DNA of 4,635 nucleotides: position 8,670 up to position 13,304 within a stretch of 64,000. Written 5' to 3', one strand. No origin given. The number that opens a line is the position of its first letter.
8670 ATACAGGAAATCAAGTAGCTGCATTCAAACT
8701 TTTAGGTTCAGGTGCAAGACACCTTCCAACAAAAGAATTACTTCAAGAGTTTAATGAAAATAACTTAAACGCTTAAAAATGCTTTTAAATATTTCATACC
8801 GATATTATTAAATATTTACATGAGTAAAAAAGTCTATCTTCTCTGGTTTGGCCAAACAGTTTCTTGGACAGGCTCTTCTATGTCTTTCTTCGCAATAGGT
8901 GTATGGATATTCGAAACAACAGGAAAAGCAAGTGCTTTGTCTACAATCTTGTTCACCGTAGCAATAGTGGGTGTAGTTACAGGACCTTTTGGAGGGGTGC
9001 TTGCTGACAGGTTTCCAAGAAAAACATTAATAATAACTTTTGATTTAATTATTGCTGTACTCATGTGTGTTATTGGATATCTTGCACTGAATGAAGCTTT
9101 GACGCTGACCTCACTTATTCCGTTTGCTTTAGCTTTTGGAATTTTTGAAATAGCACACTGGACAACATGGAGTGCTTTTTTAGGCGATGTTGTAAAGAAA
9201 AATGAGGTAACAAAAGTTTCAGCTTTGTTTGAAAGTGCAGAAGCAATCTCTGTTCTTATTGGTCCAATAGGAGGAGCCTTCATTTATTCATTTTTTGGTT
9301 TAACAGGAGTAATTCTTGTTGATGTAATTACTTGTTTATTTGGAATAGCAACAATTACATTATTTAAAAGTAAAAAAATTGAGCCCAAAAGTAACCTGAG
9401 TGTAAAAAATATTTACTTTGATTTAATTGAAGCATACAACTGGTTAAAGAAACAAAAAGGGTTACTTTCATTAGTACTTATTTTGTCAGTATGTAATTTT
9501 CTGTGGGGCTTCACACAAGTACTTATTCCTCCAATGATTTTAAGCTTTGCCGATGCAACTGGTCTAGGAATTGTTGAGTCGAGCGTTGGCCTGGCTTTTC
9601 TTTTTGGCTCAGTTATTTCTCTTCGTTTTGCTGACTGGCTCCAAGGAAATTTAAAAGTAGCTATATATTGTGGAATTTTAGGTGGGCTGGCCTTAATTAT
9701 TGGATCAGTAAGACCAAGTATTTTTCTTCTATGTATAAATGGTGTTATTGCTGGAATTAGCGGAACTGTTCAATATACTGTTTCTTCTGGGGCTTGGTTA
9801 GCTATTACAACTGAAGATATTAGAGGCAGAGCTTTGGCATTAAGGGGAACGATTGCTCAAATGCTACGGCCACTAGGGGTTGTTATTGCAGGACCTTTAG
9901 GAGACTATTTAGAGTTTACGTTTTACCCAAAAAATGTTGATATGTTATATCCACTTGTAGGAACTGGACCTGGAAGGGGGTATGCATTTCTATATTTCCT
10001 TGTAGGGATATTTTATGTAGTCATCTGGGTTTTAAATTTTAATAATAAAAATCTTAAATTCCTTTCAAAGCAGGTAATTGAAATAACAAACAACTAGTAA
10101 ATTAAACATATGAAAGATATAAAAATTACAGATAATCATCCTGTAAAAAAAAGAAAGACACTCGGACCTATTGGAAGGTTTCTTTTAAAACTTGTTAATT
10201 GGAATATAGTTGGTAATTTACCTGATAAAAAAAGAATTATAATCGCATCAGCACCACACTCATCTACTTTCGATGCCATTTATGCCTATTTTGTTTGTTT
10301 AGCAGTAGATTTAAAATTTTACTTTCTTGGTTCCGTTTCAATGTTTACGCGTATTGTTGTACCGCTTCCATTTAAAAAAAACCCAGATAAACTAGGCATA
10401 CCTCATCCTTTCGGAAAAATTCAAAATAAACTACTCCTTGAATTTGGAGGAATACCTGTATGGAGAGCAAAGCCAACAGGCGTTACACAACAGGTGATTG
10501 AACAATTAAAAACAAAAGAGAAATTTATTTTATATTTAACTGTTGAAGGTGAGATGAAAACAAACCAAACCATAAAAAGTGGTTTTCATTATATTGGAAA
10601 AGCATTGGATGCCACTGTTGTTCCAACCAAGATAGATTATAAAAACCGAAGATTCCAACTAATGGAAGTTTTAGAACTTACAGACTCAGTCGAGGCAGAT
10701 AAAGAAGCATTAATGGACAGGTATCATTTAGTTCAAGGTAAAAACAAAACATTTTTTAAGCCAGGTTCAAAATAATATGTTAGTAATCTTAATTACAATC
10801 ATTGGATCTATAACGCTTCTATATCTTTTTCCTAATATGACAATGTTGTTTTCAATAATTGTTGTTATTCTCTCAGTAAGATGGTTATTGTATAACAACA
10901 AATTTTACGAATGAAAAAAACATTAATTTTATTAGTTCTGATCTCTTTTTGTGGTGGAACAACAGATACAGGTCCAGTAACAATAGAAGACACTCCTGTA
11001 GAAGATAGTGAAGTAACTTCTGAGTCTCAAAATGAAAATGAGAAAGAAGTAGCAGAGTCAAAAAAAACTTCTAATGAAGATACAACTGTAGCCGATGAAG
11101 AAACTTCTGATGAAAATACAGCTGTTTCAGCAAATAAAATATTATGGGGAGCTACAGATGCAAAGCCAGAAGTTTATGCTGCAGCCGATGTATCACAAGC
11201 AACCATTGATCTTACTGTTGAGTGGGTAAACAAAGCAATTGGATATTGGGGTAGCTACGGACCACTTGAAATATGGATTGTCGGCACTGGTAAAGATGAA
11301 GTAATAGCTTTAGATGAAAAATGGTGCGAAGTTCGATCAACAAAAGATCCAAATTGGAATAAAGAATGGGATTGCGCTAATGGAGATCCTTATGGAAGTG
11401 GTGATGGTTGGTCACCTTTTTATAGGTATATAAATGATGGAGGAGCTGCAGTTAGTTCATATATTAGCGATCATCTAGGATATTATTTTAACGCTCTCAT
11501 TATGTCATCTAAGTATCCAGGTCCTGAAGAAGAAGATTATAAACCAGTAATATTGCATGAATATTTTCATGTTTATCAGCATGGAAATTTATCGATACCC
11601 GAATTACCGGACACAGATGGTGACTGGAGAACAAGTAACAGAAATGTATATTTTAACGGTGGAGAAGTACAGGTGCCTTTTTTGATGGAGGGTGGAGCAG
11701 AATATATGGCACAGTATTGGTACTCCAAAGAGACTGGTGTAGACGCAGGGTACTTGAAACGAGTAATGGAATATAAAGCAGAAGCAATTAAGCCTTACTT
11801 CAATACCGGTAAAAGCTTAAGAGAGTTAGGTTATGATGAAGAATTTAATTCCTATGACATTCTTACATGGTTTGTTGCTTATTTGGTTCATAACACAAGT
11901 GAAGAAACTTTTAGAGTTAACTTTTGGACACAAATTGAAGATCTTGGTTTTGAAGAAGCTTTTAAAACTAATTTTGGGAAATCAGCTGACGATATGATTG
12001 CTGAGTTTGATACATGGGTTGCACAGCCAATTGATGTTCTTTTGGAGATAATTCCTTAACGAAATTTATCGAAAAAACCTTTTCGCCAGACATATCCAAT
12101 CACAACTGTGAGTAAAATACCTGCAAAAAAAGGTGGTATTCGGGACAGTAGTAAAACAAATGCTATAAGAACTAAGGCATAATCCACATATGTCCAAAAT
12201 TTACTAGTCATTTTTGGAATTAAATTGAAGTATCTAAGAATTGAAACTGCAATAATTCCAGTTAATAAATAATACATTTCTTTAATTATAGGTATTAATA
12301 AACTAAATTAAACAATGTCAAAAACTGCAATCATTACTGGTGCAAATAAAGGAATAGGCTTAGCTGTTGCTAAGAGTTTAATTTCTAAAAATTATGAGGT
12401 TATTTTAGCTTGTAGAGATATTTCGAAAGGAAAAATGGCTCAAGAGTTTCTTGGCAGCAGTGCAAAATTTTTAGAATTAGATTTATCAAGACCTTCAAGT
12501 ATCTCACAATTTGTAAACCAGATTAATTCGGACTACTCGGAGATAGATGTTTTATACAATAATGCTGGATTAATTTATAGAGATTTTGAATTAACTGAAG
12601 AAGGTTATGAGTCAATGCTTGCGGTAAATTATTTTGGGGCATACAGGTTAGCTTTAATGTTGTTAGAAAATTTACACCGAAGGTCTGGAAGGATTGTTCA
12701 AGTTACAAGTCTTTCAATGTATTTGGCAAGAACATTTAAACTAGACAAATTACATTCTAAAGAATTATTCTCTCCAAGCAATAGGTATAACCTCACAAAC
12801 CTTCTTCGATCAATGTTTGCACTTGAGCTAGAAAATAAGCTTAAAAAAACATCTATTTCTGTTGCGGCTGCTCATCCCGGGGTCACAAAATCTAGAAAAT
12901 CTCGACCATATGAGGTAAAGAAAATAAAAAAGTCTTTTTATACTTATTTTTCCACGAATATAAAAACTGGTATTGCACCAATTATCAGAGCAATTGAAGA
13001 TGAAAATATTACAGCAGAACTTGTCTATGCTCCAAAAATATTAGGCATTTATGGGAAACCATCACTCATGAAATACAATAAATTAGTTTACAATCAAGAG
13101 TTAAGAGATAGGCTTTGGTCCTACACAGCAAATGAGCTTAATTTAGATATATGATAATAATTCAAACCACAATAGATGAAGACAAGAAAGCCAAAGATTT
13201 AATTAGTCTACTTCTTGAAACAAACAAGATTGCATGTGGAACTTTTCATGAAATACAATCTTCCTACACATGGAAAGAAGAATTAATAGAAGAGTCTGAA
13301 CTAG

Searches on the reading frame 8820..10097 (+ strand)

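Call 50: search_protein_families(library=pfam, proteins=[window:8820-10097:+], max_evalue=0.00001)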
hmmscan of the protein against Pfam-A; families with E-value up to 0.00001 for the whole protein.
window:8820-10097:+ (425 aa): 2 families
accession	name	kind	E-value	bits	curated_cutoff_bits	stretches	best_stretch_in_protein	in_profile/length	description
PF07690.21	MFS_1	-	3.7e-26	92.3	33.4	1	8-294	1-287/347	Major Facilitator Superfamily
PF05977.19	MFS_3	-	1.7e-13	50.3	27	1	7-346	14-352/524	Transmembrane secretion effector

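Call 80: search_protein_families(library=ncbifam, proteins=[window:8820-10097:+], max_evalue=1e-10)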
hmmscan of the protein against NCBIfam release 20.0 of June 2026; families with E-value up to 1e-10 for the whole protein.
window:8820-10097:+ (425 aa): 6 families
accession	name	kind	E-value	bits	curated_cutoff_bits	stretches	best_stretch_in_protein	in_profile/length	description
TIGR00900.1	2A0121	subfamily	5.2e-47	161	319.6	1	6-362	2-361/364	H+ Antiporter protein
NF000245.1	macrolide_MefA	exception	4.9e-26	91.7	675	1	3-364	9-373/405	macrolide efflux MFS transporter Mef(A)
NF000246.1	macrolide_MefC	exception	2.5e-15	56.5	870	1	5-355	10-363/407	macrolide efflux MFS transporter Mef(C)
NF000154.1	macrolide_MefEN2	exception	7.2e-14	51.9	800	1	8-358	11-362/401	macrolide efflux MFS transporter Mef(En2)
NF000051.1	macrolide_MefB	exception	7.7e-14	51.4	800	1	3-362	9-370/409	macrolide efflux MFS transporter Mef(B)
NF007792.0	PRK10489.1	equivalog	9e-12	44.7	324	1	13-365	27-376/419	enterobactin transporter EntS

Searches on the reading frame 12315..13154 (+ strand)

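Call 51: search_protein_families(library=pfam, proteins=[window:12315-13154:+], max_evalue=0.00001)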
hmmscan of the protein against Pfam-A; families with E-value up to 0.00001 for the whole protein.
window:12315-13154:+ (279 aa): 3 families
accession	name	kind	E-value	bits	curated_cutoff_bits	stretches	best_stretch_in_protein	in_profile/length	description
PF00106.31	adh_short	-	4e-30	105.2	26.6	1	3-133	1-137/195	short chain dehydrogenase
PF13561.12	adh_short_C2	-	1.9e-17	64.1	27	1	9-134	1-132/236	Enoyl-(Acyl carrier protein) reductase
PF01370.27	Epimerase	-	7.2e-07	29.3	20.9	1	6-164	2-148/240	NAD dependent epimerase/dehydratase family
